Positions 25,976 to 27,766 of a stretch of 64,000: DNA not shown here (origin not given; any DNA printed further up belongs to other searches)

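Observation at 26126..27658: Family of three lipoproteins combining a collagen-like triple-helix segment with RTX calcium-binding repeats, each flanked by decayed IS elements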

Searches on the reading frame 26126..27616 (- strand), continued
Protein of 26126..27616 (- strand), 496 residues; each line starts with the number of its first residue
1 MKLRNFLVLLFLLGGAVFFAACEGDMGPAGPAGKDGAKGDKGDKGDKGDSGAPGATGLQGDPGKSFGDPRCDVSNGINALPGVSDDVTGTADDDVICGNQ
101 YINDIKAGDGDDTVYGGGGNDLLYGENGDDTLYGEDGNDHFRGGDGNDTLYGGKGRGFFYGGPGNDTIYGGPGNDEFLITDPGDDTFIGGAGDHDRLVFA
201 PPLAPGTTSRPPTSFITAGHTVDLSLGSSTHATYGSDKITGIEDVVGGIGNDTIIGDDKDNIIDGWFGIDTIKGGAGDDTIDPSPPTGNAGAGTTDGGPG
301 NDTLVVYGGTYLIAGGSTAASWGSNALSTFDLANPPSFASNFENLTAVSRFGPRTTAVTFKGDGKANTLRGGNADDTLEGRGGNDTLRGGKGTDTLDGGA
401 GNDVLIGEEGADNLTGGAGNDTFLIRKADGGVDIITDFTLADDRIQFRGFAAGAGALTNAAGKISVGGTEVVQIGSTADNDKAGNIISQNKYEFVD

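Call 60: fold_search(model_id=the predicted structure, library=pdb)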
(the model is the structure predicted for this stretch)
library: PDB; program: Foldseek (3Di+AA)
matches with E <= 10: 140; with E <= 0.001: 3
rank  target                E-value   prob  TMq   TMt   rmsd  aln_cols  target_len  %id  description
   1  7usl_C                1.7e-08  1.00  0.28  0.21  14.4       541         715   21  Integrin alphaM/beta2 ectodomain in complex with adenylate cyclase toxin RTX751 and M1F5 Fab (released 2022-08-17)
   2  7rah_E                3.0e-08  1.00  0.26  0.34  13.8       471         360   21  Adenylate cyclase toxin RTX domain fragment bound to M1H5 Fab and M2B10 Fab (released 2021-09-15)
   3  6sus                  3.3e-05  1.00  0.24  0.41  11.2       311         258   24  Crystal structure of RTX domain blocks IV and V of adenylate cyclase toxin from Bordetella pertussis (released 2020-09-16)
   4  3a6z_A                2.4e-03  0.99  0.14  0.12  16.6       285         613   24  Crystal structure of Pseudomonas sp. MIS38 lipase (PML) in the open conformation following dialysis against Ca-free bu (released 2010-05-26)
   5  2zj7                  2.9e-03  1.00  0.19  0.16  15.0       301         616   19  Crystal structure of D157A mutant of Pseudomonas sp. MIS38 lipase (released 2008-12-02)
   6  2z8z                  4.0e-03  0.97  0.13  0.11  17.0       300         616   21  Crystal structure of a platinum-bound S445C mutant of Pseudomonas sp. MIS38 lipase (released 2007-10-30)
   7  3hb2                  4.2e-03  1.00  0.18  0.20  10.9       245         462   20  PrtC methionine mutants: M226I (released 2009-08-04)
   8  9p0c_B                4.4e-03  1.00  0.14  0.40  12.3       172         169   24  Crystal structure of Ca2+-bound RTX domain block V of adenylate cyclase toxin from Bordetella pertussis (released 2026-01-07)
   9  9p6c_A                6.0e-03  1.00  0.15  0.43   5.2       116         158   31  RTX domain block V of adenylate cyclase toxin with mutations D1533N, A1542N, D1560N, S1569N, D1587N, H1598N, H1608N (released 2025-12-24)
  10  2zj6                  6.0e-03  0.99  0.18  0.14  12.7       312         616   18  Crystal structure of D337A mutant of Pseudomonas sp. MIS38 lipase (released 2008-12-02)
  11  9p0c_A                6.9e-03  1.00  0.15  0.40  11.0       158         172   25  Crystal structure of Ca2+-bound RTX domain block V of adenylate cyclase toxin from Bordetella pertussis (released 2026-01-07)
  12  1go7                  6.9e-03  1.00  0.19  0.20  10.9       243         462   20  The metzincin's methionine: PrtC M226C-E189K double mutant (released 2002-10-17)
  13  3hbu_P                6.9e-03  1.00  0.18  0.19  10.2       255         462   19  PrtC methionine mutants: M226H DESY (released 2009-07-21)
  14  1k7i                  7.2e-03  1.00  0.18  0.19   9.8       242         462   19  PrtC from Erwinia chrysanthemi: Y228F mutant (released 2002-10-19)
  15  1k7g                  7.2e-03  1.00  0.19  0.20   9.7       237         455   20  PrtC from Erwinia chrysanthemi (released 2002-10-19)
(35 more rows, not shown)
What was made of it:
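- On RTX proteins: Foldseek matches to CyaA RTX (call 60).
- RTX S-layer proteins such as RsaA appear among weak fold matches (call 60).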

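Call 68: find_encoding_contigs(protein=P0045, flank=10000, max_places=6)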
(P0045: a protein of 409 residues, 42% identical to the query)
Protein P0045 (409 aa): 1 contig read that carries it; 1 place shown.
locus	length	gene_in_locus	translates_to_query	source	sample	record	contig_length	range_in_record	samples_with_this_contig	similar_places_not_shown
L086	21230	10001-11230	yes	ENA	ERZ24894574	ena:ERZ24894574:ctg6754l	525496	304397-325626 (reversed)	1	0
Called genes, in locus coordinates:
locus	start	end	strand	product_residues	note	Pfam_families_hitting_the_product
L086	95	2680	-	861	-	PF01624:MutS_I, PF05188:MutS_II, PF05192:MutS_III, PF05190:MutS_IV, PF00488:MutS_V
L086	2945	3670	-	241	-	-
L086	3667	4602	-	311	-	PF00145:DNA_methylase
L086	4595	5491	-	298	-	PF12760:Zn_ribbon_IS1595 (weak), PF12762:DDE_Tnp_IS1595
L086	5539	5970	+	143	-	PF03852:Vsr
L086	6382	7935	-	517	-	PF00682:HMGL-like, PF22617:HCS_D2, PF08502:LeuA_dimer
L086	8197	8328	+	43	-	-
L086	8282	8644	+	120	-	PF13274:SocA_Panacea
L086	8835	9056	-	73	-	PF13358:DDE_3 (weak)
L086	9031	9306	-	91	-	-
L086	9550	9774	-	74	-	-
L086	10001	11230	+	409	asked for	PF01391:Collagen (weak), PF00353:HemolysinCabind (weak)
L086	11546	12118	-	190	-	PF11848:DUF3368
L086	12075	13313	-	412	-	PF01381:HTH_3, PF12844:HTH_19 (weak), PF13560:HTH_31, PF06114:Peptidase_M78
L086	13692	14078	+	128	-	PF00034:Cytochrom_C, PF13442:Cytochrome_CBB3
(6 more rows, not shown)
